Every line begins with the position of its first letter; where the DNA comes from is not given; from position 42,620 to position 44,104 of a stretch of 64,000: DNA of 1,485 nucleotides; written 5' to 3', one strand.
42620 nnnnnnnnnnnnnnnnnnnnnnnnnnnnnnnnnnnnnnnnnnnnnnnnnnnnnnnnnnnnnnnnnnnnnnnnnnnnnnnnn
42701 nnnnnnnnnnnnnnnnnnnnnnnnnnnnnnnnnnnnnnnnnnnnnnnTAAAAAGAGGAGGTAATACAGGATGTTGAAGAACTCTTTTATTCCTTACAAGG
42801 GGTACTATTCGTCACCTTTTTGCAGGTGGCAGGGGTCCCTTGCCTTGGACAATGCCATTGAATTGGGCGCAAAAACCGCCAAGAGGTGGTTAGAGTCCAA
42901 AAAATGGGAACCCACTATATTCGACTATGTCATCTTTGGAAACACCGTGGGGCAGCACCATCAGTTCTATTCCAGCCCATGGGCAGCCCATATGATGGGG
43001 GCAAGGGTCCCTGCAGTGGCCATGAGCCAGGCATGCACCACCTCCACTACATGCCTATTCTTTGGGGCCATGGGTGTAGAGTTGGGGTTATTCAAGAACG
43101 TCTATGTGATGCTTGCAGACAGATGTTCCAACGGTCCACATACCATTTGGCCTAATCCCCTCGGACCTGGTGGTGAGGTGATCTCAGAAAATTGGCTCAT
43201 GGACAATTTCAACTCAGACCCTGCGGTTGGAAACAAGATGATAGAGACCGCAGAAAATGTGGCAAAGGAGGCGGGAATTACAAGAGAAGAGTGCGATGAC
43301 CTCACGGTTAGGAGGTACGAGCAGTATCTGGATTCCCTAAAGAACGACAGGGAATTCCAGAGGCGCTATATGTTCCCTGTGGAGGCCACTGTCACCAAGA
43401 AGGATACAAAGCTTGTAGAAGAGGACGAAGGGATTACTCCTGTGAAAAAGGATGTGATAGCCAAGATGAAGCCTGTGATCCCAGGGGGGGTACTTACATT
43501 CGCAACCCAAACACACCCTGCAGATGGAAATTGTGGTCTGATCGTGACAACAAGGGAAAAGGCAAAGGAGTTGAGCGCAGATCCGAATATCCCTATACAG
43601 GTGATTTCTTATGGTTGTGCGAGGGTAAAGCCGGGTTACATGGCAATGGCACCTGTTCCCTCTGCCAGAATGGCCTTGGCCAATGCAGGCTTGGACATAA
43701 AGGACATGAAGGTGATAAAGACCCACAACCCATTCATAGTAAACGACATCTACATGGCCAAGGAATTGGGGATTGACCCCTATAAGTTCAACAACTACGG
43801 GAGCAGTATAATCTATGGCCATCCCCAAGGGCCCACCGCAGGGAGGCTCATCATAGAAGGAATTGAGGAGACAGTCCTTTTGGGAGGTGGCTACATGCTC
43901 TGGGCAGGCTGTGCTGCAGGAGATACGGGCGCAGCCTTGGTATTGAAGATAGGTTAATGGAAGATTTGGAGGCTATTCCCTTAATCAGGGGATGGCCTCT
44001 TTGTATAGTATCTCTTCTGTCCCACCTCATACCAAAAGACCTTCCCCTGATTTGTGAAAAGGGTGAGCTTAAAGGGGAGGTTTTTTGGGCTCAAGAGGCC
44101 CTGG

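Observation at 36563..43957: Coupled five-gene cluster: GlcD/GlcF fusion, single-subunit dehydratase-like protein, activase, acyl-CoA ligase, thiolase-like protein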

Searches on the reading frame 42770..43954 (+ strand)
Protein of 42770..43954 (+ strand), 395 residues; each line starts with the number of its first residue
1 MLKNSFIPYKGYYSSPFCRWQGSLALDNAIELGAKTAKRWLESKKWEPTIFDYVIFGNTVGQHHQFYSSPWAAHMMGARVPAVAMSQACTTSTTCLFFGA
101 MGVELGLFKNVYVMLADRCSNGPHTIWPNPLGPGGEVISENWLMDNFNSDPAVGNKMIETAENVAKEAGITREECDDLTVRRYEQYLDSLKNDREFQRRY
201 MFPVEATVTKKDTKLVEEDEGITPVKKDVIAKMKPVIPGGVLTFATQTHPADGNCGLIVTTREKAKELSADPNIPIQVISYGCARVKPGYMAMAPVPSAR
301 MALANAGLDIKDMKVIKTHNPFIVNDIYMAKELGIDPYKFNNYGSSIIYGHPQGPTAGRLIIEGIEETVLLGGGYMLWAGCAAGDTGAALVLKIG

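Call 3: search_protein_families(library=pfam, proteins=[window:42770-43954:+])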
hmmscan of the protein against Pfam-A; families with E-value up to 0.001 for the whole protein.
window:42770-43954:+ (395 aa): 2 families
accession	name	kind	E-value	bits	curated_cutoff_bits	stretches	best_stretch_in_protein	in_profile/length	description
PF02803.24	Thiolase_C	-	1e-17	64.4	27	1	277-393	6-122/123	Thiolase, C-terminal domain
PF00108.29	Thiolase_N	-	1.5e-17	64.3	26.4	1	15-262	9-259/260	Thiolase, N-terminal domain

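Call 4: search_protein_families(library=ncbifam, proteins=[window:42770-43954:+])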
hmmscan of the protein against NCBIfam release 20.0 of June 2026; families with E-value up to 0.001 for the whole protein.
window:42770-43954:+ (395 aa): 35 families (the best 25 are shown)
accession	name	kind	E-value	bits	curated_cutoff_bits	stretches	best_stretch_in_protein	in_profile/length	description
TIGR01930.1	AcCoA-C-Actrans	subfamily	1.2e-48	165.9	240.55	1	15-393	7-385/385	acetyl-CoA C-acyltransferase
NF006552.0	PRK09051.1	subfamily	8.6e-42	143.8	565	1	19-392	18-392/395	beta-ketothiolase BktB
NF042999.1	bketothiol_BktB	equivalog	3.1e-39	135.4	725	1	19-392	17-391/394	beta-ketothiolase BktB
NF004853.0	PRK06205.1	subfamily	3.4e-38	131.7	551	1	16-392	13-400/404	acetyl-CoA C-acetyltransferase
NF006516.0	PRK08963.1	equivalog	1e-33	116.8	560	1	150-393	177-434/436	acetyl-CoA C-acyltransferase FadI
NF005033.0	PRK06445.1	equivalog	8.7e-33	114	511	1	33-392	37-392/395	acetyl-CoA C-acetyltransferase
NF005890.0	PRK07851.1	equivalog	1e-30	107.1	580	1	151-392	167-402/406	acetyl-CoA C-acetyltransferase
NF005152.0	PRK06633.1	equivalog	4.3e-30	104.6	675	1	15-367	13-364/392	acetyl-CoA C-acetyltransferase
NF005865.0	PRK07801.1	equivalog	4.4e-30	105.2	591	1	16-388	13-375/382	acetyl-CoA C-acetyltransferase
NF005805.0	PRK07661.1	equivalog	3.3e-29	102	633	1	21-392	19-388/391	acetyl-CoA C-acetyltransferase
NF004206.0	PRK05656.1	subfamily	7.3e-29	101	688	1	19-392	16-390/392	acetyl-CoA C-acetyltransferase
NF006001.0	PRK08131.1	equivalog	7.7e-29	100.8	622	1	154-392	159-397/401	3-oxoadipyl-CoA thiolase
TIGR02430.1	pcaF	equivalog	1.7e-28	99.8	597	1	155-392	160-397/400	3-oxoadipyl-CoA thiolase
NF006551.0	PRK09050.1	subfamily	5.5e-28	98.1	605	1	155-392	161-398/401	3-oxoadipyl-CoA thiolase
NF005889.0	PRK07850.1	equivalog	9.7e-28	97.3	515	1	15-392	12-384/387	steroid 3-ketoacyl-CoA thiolase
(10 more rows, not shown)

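Call 18: search_solved_structures(query=window:42770-43954:+, max_evalue=0.001, show_alignments=1)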
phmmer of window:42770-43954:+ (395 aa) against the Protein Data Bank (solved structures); distinct sequences matched with E-value up to 0.001: 89 (the best 60 are shown).
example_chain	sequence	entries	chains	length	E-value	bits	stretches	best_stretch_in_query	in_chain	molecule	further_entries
9bwk_A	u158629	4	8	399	9.1e-32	113.9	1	21-391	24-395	Acetyl-CoA acetyltransferase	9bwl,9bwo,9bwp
8jg2_A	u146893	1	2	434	5.8e-31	111.2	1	16-394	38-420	Acetyl-CoA C-acetyltransferase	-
4c2j_A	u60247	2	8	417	4.5e-29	105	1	15-392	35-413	3-KETOACYL-COA THIOLASE, MITOCHONDRIAL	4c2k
4dd5_A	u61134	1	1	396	1e-28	103.8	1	22-393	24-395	Acetyl-CoA acetyltransferase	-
4nzs_A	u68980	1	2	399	3.9e-28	101.9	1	22-391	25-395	Beta-ketothiolase BktB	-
4w61_A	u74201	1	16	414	4.4e-28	101.7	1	22-391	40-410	Beta-ketothiolase BktB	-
3ss6_A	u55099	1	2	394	6.2e-27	97.9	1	15-392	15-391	Acetyl-CoA acetyltransferase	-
8gqj_A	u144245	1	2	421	8.7e-27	97.5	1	19-392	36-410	Thiolase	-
6bn2_A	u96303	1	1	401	1e-26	97.2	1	15-392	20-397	Acetyl-CoA acetyltransferase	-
5f38_A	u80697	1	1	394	1.8e-26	96.5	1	19-392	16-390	Acetyl-CoA acetyltransferase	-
5f0v_A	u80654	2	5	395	1.8e-26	96.4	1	19-392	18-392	Acetyl-CoA acetyltransferase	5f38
5f38_B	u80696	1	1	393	1.8e-26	96.4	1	19-392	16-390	Acetyl-CoA acetyltransferase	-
5f38_D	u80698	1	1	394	1.8e-26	96.4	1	19-392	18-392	Acetyl-CoA acetyltransferase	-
4wys_A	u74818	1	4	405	1.9e-26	96.4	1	19-392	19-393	Acetyl-CoA acetyltransferase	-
8jg3_A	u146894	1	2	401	4.3e-26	95.2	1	21-392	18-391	Acetyl-CoA C-acetyltransferase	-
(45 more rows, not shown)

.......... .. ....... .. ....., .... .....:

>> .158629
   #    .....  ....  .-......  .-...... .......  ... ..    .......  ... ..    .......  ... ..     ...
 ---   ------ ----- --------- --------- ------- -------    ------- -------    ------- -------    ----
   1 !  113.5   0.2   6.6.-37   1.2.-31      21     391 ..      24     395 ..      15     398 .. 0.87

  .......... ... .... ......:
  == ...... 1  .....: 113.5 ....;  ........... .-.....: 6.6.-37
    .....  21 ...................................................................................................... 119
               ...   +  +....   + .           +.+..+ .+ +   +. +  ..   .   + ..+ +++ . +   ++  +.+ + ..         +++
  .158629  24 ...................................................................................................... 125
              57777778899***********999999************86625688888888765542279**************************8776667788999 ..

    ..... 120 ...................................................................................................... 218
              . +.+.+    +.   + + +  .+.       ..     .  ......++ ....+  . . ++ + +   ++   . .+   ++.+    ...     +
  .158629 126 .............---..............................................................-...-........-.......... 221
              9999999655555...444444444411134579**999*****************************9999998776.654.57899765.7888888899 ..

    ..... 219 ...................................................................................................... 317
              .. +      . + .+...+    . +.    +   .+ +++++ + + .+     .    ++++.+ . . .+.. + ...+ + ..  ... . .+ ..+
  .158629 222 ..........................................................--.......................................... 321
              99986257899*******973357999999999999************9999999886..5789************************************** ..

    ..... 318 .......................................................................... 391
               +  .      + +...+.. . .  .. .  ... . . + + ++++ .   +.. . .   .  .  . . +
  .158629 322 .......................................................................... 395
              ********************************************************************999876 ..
